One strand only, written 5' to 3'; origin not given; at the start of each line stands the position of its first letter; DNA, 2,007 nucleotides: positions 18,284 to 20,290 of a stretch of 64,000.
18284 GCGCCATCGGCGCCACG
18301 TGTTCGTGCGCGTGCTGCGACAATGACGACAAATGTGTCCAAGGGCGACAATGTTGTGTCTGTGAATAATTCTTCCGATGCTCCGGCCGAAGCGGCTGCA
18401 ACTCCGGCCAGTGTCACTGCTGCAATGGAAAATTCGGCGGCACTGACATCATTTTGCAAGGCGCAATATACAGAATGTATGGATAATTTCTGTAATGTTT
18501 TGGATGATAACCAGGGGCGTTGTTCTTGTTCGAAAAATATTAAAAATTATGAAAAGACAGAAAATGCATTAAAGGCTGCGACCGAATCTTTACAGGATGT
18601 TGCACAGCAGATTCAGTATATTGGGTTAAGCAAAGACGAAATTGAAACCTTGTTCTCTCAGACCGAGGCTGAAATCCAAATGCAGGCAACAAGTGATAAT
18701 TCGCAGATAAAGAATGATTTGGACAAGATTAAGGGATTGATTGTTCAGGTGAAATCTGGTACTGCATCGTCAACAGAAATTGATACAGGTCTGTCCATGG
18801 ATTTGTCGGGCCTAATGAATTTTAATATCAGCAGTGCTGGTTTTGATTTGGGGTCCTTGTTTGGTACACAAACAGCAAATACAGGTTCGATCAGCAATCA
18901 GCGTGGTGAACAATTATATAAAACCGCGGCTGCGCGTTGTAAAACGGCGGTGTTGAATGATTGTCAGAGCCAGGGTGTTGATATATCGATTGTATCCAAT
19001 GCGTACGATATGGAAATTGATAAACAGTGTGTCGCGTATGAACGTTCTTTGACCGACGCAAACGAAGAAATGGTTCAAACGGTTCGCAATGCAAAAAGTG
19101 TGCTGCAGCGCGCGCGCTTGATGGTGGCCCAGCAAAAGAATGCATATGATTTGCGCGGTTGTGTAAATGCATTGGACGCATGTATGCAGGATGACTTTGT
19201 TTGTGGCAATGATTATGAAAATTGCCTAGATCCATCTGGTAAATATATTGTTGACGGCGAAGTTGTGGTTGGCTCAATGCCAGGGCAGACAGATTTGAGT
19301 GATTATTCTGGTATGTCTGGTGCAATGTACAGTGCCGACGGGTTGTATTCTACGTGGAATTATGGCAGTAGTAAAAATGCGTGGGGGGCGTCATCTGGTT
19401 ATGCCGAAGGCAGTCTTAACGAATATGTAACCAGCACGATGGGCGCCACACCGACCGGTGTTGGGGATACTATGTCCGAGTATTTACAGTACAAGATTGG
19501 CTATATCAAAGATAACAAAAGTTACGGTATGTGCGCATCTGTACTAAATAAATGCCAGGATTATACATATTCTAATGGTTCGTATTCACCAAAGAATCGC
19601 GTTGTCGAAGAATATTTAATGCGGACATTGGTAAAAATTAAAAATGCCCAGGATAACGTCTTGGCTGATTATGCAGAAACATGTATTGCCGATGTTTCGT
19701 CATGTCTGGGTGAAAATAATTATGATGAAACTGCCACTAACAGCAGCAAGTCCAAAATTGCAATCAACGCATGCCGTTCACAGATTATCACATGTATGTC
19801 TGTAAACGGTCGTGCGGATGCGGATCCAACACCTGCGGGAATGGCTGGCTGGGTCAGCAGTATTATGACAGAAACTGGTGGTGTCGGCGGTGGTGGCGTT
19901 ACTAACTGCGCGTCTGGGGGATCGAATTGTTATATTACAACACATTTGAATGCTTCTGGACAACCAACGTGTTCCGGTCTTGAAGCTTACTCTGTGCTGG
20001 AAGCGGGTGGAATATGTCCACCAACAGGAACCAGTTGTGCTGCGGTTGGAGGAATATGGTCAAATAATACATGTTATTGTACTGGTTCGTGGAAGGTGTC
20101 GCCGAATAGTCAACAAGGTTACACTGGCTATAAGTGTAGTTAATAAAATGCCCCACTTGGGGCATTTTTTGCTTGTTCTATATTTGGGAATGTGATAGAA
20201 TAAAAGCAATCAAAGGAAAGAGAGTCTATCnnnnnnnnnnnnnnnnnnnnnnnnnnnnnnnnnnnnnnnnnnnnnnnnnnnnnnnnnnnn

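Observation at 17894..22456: Tandem pair of paralogous secreted Cys-rich proteins with GC-rich Arg/Ala/Ser low-complexity N-termini and divergent tips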

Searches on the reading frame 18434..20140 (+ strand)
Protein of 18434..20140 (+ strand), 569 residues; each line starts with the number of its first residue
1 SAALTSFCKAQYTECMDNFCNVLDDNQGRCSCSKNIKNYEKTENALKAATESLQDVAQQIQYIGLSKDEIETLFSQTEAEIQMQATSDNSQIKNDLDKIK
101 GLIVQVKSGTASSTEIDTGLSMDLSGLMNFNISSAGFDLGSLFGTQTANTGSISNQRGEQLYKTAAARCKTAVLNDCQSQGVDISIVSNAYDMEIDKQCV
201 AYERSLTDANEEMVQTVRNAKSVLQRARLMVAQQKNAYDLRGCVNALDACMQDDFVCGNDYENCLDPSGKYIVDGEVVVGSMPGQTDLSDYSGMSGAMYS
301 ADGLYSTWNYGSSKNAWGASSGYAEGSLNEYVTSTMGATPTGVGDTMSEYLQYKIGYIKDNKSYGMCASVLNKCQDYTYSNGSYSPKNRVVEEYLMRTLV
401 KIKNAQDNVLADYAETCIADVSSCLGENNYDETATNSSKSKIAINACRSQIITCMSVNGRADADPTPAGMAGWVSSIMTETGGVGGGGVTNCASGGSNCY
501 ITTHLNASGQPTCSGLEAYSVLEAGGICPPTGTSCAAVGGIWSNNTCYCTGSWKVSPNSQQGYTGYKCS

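Call 6: find_homologous_proteins(query=window:18434-19870:+)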
Query window:18434-19870:+ (479 aa): 1045 proteins with E <= 0.001 among 6564 candidates; the best 120 are listed.
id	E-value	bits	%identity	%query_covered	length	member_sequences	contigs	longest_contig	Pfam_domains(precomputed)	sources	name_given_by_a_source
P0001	0.0e+0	1057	100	100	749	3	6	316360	-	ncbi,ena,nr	ncbi:MAG: hypothetical protein J6R52_01410 [Alphaproteobacteria bacterium]|nr:hypothetical protein [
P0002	0.0e+0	1029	97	100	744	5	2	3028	-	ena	-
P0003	0.0e+0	1012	95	100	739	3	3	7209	-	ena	-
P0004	5.9e-298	1006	95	100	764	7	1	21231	-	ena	-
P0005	5.4e-265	897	84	100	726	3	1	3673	-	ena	-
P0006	6.3e-264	894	83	100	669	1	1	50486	-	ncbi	-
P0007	2.6e-258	875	82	100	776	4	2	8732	-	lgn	-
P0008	1.7e-257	872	82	100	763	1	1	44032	-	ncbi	-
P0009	1.2e-247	840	78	100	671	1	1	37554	-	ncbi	-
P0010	6.6e-247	837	79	100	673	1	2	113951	-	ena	-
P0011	7.7e-246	834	78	100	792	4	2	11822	-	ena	-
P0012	8.1e-236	801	76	100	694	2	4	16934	-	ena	-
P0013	2.1e-235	800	75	100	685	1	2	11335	-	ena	-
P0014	3.4e-234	796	75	100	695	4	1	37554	-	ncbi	-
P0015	3.5e-233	792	76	100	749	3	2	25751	-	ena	-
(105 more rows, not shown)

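Call 11: search_solved_structures(query=window:18434-20140:+, max_evalue=10)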
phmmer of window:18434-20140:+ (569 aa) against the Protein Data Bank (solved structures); distinct sequences matched with E-value up to 10: 5.
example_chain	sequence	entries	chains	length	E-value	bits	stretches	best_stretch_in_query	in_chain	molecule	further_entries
2cuj_A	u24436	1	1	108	1.2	10.7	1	109-182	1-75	transcriptional adaptor 2-like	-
8uzp_M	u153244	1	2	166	1.5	10.5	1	39-109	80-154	stem_mimetic_01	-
7zq2_A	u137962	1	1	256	1.8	10.2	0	488-544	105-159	Pizza6-RSH-TSH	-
7zqg_A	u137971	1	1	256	2.1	10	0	488-544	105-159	Pizza6-KSH-TSH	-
7zcj_A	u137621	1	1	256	4.1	9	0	488-544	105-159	Pizza6-TNH-TSH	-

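Call 14: find_encoding_contigs(protein=P0001, flank=10000, max_places=4)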
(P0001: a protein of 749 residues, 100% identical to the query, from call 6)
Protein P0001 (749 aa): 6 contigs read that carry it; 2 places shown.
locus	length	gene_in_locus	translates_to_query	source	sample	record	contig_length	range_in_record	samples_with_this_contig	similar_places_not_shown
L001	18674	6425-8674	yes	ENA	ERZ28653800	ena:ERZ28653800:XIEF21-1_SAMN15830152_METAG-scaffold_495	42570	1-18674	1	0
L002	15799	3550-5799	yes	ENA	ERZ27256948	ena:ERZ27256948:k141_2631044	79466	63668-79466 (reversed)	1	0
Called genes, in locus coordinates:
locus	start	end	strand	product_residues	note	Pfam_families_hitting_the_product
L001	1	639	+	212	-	?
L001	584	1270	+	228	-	PF13671:AAA_33, PF00406:ADK, PF13207:AAA_17, PF13238:AAA_18 (weak)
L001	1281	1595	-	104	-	PF12647:RNHCP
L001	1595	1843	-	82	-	PF10073:GapR_DNA-bd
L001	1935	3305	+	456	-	PF00224:PK, PF02887:PK_C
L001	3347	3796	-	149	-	PF02381:MraZ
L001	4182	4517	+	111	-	-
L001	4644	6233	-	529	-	PF13091:PLDc_2, PF00614:PLDc (weak)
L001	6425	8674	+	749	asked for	-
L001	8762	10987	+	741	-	-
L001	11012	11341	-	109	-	-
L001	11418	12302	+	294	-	PF11899:DUF3419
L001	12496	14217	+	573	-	-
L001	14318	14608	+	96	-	PF18291:HU-HIG (weak), PF00216:Bac_DNA_binding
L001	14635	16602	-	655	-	PF05649:Peptidase_M13_N, PF01431:Peptidase_M13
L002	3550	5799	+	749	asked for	-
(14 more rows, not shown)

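Call 15: search_protein_representatives(protein=window:18434-19870:+)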
Query: 479 residues. Proteins with E-value up to 0.001 (for the whole library): 601; up to 1e-10: 422; up to 1e-30: 176. The best 150 are listed.
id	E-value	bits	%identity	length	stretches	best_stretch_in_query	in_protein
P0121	4.1e-193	658.5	66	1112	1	4-476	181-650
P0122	1.4e-190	650.1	66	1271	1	5-478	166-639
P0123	8.7e-190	647.5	64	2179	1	4-478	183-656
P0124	2.9e-188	642.5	67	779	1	2-478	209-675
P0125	5.4e-188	641.6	63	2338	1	4-478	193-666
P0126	1.0e-179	614.3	63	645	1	4-477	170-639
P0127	2.3e-179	613.2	65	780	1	4-478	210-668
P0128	1.1e-178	610.9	62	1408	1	3-478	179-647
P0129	4.7e-176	602.3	60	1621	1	2-478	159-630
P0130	5.9e-175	598.6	61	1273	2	2-312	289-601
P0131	8.4e-175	598.1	61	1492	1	3-467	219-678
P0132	1.5e-173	594.0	68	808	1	2-459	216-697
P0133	1.1e-171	587.9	57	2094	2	2-331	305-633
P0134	7.3e-171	585.1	64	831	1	2-460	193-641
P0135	1.1e-170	584.5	64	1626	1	2-478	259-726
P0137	3.2e-167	573.2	56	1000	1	2-477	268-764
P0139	1.3e-165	567.9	59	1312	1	2-478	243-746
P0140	3.5e-164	563.1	60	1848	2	2-311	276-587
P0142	5.4e-164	562.5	60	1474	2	2-309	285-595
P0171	8.3e-135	466.3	53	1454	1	3-476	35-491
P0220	1.3e-82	294.4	42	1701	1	2-465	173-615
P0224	1.4e-80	287.6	45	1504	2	1-282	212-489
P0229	4.2e-78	279.5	44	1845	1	2-466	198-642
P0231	4.1e-77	276.2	45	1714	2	2-281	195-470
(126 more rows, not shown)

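Call 19: search_protein_families(library=pfam, proteins=[P0123, P0125, P0133, P0229], max_evalue=0.01)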
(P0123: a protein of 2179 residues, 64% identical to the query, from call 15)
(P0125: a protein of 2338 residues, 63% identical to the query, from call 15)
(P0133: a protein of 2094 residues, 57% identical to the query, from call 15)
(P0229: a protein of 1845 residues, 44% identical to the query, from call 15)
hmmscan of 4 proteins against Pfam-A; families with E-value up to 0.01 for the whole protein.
P0123 (2179 aa): 0 families

P0125 (2338 aa): 0 families

P0133 (2094 aa): 2 families
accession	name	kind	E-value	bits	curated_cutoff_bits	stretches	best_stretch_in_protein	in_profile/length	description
PF13093.11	FTA4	-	0.0024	18.2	24.8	1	331-409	117-196/199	Kinetochore complex Fta4 of Sim4 subunit, or CENP-50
PF14478.12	DUF4430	-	0.0065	17.3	23.8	0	1515-1543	26-54/72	Domain of unknown function (DUF4430)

P0229 (1845 aa): 1 family
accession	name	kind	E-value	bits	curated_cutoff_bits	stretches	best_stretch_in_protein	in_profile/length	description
PF09479.16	Flg_new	-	4.3e-15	56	27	3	1585-1658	1-64/65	Listeria-Bacteroides repeat domain (List_Bact_rpt)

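Call 24: find_related_loci(query=A1, collection=genome_contigs, flank=8000)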
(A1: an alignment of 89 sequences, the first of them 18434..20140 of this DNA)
Query A1 (569 aa) in genome_contigs; peptide patterns used: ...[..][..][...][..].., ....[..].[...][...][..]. (x = any residue, [..] = any of these).
598 stretches matched a pattern (row limit reached: there are more); 575 encode a relative of the query (tblastn E <= 1e-3); the best 80 are kept; 79 distinct loci.
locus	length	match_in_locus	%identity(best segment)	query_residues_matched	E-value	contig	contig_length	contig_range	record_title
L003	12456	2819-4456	85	1-563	0e+0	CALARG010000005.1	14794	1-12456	MAG TPA_asm: uncultured Alphaproteobacteria bacterium isolate SRR6425825_bin.15_CONCOCT_v1.1_MAG genome assembly, contig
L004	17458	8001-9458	83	2-483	0e+0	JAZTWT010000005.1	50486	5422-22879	MAG: Candidatus Enterousia sp. isolate T1900045332_YK20190021.MAGScoT_cleanbin_000044 SGB_6541_k141_573062, whole genome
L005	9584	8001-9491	77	2-495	0e+0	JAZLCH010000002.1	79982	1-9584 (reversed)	MAG: Candidatus Enterousia sp. isolate T1900045051_TC20190044.MAGScoT_cleanbin_000024 SGB_4527_k141_4327137, whole genom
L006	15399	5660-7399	66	2-568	0e+0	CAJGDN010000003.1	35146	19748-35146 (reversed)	MAG: uncultured Alphaproteobacteria bacterium isolate MAG63 genome assembly, contig: k141_2506767_length_35146_cov_18.75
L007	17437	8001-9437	74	2-478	0e+0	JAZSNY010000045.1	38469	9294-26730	MAG: Candidatus Enterousia sp. isolate T1900044549_TS20190015.MAGScoT_cleanbin_000102 SGB_200_k141_513140, whole genome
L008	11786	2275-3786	70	2-483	0e+0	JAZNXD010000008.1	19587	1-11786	MAG: Candidatus Enterousia sp. isolate T1900044780_TS20190246.MAGScoT_cleanbin_000045 SGB_2551_k141_1359667, whole genom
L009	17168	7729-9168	68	2-480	0e+0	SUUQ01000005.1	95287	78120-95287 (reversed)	MAG: Alphaproteobacteria bacterium isolate SIG50 NODE_5571_length_95287_cov_6.974496, whole genome shotgun sequence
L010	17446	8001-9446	68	2-481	0e+0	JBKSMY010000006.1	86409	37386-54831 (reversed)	MAG: Alphaproteobacteria bacterium isolate KS320-82 k141_2534286, whole genome shotgun sequence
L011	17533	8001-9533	64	2-494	0e+0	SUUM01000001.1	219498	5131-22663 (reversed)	MAG: Alphaproteobacteria bacterium isolate SIG46 NODE_180_length_219498_cov_7.274562, whole genome shotgun sequence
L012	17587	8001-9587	62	4-549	0e+0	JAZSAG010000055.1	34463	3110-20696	MAG: Candidatus Enterousia sp. isolate T1900044938_TS20190404.MAGScoT_cleanbin_000029 SGB_3452_k141_74266, whole genome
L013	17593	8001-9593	62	2-547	0e+0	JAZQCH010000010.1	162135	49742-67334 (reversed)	MAG: Candidatus Enterousia sp. isolate T1900044638_TS20190104.MAGScoT_cleanbin_000052 SGB_1211_k141_1018789, whole genom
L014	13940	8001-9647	62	2-558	0e+0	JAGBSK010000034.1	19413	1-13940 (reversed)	MAG: Alphaproteobacteria bacterium isolate RGIG9404 Yak_Cecum-1__c614490, whole genome shotgun sequence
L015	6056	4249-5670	67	2-478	0e+0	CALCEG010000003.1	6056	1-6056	MAG TPA_asm: uncultured Alphaproteobacteria bacterium isolate SRR6425765_bin.98_CONCOCT_v1.1_MAG genome assembly, contig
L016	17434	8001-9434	66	2-476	0e+0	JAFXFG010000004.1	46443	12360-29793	MAG: Alphaproteobacteria bacterium isolate RGIG6362 Sheep_Rectum-4__c141157, whole genome shotgun sequence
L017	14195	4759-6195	67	2-478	0e+0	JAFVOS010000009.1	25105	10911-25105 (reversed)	MAG: Alphaproteobacteria bacterium isolate RGIG5256 Sheep_Colon-1__c626434, whole genome shotgun sequence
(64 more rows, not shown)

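Call 28: predict_structure(alignment_id=A1)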
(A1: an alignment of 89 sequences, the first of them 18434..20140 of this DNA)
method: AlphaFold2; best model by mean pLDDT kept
length: 569 residues; sequences in the alignment: 89
mean_pLDDT: 79.2   pTM: 0.66
mean pLDDT of the five models: 79.2, 78.5, 77.6, 77.5, 77.2
residues with pLDDT >= 90: 301; 70-90: 102; 50-70: 59; < 50: 107
segments of 3 or more residues with pLDDT < 50: 107-139, 144-147, 482-505, 509-534, 552-569
pLDDT, mean of each block of 10 residues (from residue 1): 93 95 85 93 94 89 77 65 70 79 57 42 45 46 50 80 94 95 95 94 94 92 88 90 97 95 97 96 77 66 92 89 90 94 95 96 93 96 96 98 97 96 97 94 97 89 76 88 44 42 47 42 38 50 59 45 43
secondary structure, 60 per line:
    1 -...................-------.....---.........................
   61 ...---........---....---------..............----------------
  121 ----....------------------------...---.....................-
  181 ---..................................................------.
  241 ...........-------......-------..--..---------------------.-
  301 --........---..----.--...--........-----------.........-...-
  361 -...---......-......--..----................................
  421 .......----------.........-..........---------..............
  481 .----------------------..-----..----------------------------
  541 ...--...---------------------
elements in order: H2-20 H28-32 H36-63 H67-74 H78-81 H91-104 H125-128 H159-179 H184-233 H240-251 H259-264 H303-308 E323-325 H328-335 H347-355 E357-359 E362-364 H368-373 H375-378 H389-427 H438-446 H448-457 H467-481 E541-543 E546-548
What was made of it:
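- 18434..19870 (+): Gene 1 conserved core (residues 181-659). It is acidic (pI 4.5), mostly helical, and has 18 Cys, starting with the C-x6-C-x4-C-x9-C-x-C motif. AlphaFold pLDDT is mostly above 90, with long helices (call 28).
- Closest known: Chlamydial cysteine-rich envelope proteins. Different: OmcB is beta-rich, whereas this core is helical (call 28).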

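Call 32: fold_search(model_id=the predicted structure, library=pdb)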
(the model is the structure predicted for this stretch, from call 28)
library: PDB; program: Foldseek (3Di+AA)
matches with E <= 10: 29; with E <= 0.001: 0
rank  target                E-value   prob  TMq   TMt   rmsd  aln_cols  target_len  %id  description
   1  7sqc_W1               1.6e+00  0.04  0.09  0.06  39.2       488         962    9  Ciliary C1 central pair apparatus isolated from Chlamydomonas reinhardtii (released 2022-04-13)
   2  5vtl                  1.8e+00  0.33  0.14  0.32  15.3       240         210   11  Structure of metacyclic invariant surface protein , Tb427.07.360, from Trypanosoma brucei. (released 2018-08-08)
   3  6rw8_A                1.8e+00  0.12  0.10  0.03  50.4       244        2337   16  Cryo-EM structure of Xenorhabdus nematophila XptA1 (released 2019-10-23)
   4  4tql_A                2.2e+00  0.07  0.08  0.15  20.5       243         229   13  Computationally designed three helix bundle (released 2014-10-15)
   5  5lki_A                2.8e+00  0.08  0.09  0.04  52.3       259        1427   12  Cryo-EM structure of the Tc toxin TcdA1 in its pore state (released 2016-08-31)
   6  5xei                  3.5e+00  0.09  0.10  0.10  40.3       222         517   15  Crystal structure of the Smc head domain with a coiled coil and joint derived from Pyrococcus yayanosii (released 2017-06-07)
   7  6sue_A                4.1e+00  0.06  0.08  0.02  49.7       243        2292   14  Structure of Photorhabdus luminescens Tc holotoxin pore, Mutation TccC3-D651A (released 2019-11-06)
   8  9a6c_A                4.1e+00  0.04  0.09  0.09  26.3       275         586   11  Integrative model of YYDD-YYDB by crosslinking MS and deep learning (released 2024-09-18)
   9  8snb_1H               4.3e+00  0.06  0.11  0.14  26.6       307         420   13  atomic model of sea urchin sperm doublet microtubule (48-nm periodicity) (released 2023-06-28)
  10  8d9p                  6.1e+00  0.05  0.09  0.19  22.8       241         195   11  De Novo Photosynthetic Reaction Center Protein Equipped with Heme B and Mn(II) cations (released 2022-09-28)
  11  9qoo_A                6.1e+00  0.02  0.08  0.05  25.4       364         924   10  Composite model: Ternary complex of the human 20S proteasome in complex with Importin-9 and two homodimers of Akirin-2 (released 2026-01-28)
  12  6ek4_B                6.4e+00  0.03  0.07  0.12  30.6       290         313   13  PaxB from Photorhabdus luminescens (released 2018-05-16)
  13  6rw9_A                7.0e+00  0.04  0.09  0.03  50.2       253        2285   12  Cryo-EM structure of Morganella morganii TcdA4 (released 2019-10-23)
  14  1u4q_B                7.3e+00  0.02  0.08  0.13  29.3       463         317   10  Crystal Structure of Repeats 15, 16 and 17 of Chicken Brain Alpha Spectrin (released 2004-10-19)
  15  8yns_R                8.0e+00  0.04  0.10  0.14  12.8       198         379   14  Cryo-EM structure of SNAP-94847-bound MCHR1, S1 state (released 2024-12-18)
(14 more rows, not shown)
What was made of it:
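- On Three-helix-bundle surface proteins (trypanosome type): Foldseek gives E 1.8-9.1 and target-normalised TM 0.30-0.32 (call 32).
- Closest known: Trypanosome three-helix-bundle surface proteins. Same: These are among the listed Foldseek PDB matches and have the highest target-normalised TM-scores (call 32).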

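Call 45: fold_search(model_id=the predicted structure, library=viral)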
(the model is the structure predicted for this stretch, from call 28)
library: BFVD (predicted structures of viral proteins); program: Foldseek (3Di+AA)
matches with E <= 10: 39; with E <= 0.001: 0
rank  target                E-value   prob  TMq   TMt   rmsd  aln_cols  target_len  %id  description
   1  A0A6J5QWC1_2          1.3e+00  0.03  0.08  0.05  42.9       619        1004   13  Phage tail tape measure protein [uncultured Caudovirales phage]
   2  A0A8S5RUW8            1.5e+00  0.11  0.08  0.12  30.9       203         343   17  N-acetylmuramoyl-L-alanine amidase [Siphoviridae sp. ctHip2]
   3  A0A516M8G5            2.7e+00  0.07  0.12  0.11  20.6       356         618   12  (no name in the UniProt tables at hand)
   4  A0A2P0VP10            2.8e+00  0.05  0.09  0.10  44.6       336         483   15  Uncharacterized protein [Tetraselmis virus 1]
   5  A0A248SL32            2.9e+00  0.04  0.09  0.12  58.6       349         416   14  Peptidase S74 domain-containing protein [Klebsiella phage SopranoGao]
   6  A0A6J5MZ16            3.2e+00  0.08  0.09  0.12  49.8       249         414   14  Uncharacterized protein [uncultured Caudovirales phage]
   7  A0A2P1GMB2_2          3.5e+00  0.08  0.09  0.06  23.2       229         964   12  Uncharacterized protein [Western African lungfish astro-like virus]
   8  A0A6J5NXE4            4.0e+00  0.07  0.09  0.21  42.4       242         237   13  Uncharacterized protein [uncultured Caudovirales phage]
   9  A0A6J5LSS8            4.3e+00  0.06  0.09  0.19  42.5       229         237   13  Internal virion protein [uncultured Caudovirales phage]
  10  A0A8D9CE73            4.5e+00  0.06  0.11  0.15  47.1       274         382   12  Uncharacterized protein [uncultured marine phage]
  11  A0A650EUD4            4.5e+00  0.04  0.12  0.16  28.8       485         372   11  (no name in the UniProt tables at hand)
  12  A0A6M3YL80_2          4.5e+00  0.01  0.10  0.06  35.0       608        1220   11  (no name in the UniProt tables at hand)
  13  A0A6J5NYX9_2          4.9e+00  0.01  0.08  0.06  40.0       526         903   14  Tape measure protein [uncultured Caudovirales phage]
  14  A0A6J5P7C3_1          5.4e+00  0.01  0.08  0.04  25.7       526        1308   11  Uncharacterized protein [uncultured Caudovirales phage]
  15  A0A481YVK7            5.6e+00  0.02  0.08  0.08  33.0       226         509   13  Chromatin assembly factor complex 1 subunit p60 [Marseillevirus LCMAC103]
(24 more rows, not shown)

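Call 57: search_solved_structures(query=A1, max_evalue=10)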
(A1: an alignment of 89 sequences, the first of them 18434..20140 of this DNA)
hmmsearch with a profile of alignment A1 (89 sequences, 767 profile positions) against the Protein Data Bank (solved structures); distinct sequences matched with E-value up to 10: 6.
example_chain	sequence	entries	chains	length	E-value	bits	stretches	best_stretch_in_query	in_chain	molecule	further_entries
7qn5_A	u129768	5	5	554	0.78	11.3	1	3-149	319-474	Gamma-aminobutyric acid receptor subunit alpha-4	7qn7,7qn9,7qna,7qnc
7dtd_A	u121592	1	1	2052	1.1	10.9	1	15-134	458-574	Sodium channel protein type 1 subunit alpha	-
9dzw_A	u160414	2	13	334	1.2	10.7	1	19-186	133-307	CalC6_3 with DHR extension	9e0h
7aoi_BB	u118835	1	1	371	4.7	8.8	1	64-147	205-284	mL68,mL68,mL68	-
8dy7_F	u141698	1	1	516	6.6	8.3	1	63-132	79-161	RNA polymerase sigma factor SigA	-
8dy9_F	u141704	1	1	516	7.1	8.2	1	63-132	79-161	RNA polymerase sigma factor SigA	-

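Call 71: search_protein_families(library=pfam, proteins=[P0121, P0122, P0128, P0129, P0131, P0135, P0139], max_evalue=0.01)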
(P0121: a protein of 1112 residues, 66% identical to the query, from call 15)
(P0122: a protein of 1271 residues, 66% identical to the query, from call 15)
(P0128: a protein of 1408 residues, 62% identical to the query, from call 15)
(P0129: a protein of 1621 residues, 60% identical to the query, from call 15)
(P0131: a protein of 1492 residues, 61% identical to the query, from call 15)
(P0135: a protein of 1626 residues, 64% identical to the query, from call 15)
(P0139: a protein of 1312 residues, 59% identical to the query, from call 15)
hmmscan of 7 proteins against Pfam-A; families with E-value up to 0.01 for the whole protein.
P0121 (1112 aa): 1 family
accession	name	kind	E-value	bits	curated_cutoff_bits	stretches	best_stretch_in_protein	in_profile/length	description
PF13093.11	FTA4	-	0.0073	16.6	24.8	0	209-284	121-197/199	Kinetochore complex Fta4 of Sim4 subunit, or CENP-50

P0122 (1271 aa): 1 family
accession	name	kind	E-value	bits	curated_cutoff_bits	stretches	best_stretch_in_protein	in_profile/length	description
PF19097.5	Snu56_snRNP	-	0.0012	18.1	25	1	210-358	11-153/438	Snu56-like U1 small nuclear ribonucleoprotein component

P0128 (1408 aa): 0 families

P0129 (1621 aa): 0 families

P0131 (1492 aa): 2 families
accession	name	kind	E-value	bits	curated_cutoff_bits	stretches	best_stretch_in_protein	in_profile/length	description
PF09479.16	Flg_new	-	5.6e-08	33.2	27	1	767-838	2-64/65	Listeria-Bacteroides repeat domain (List_Bact_rpt)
PF07699.19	Ephrin_rec_like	-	7.4e-06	26.1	23.1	1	988-1028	1-41/48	Tyrosine-protein kinase ephrin type A/B receptor-like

P0135 (1626 aa): 0 families

P0139 (1312 aa): 1 family
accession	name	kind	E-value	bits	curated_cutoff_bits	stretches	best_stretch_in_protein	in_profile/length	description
PF06009.19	Laminin_II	-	0.01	16.3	33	0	277-344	30-99/138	Laminin Domain II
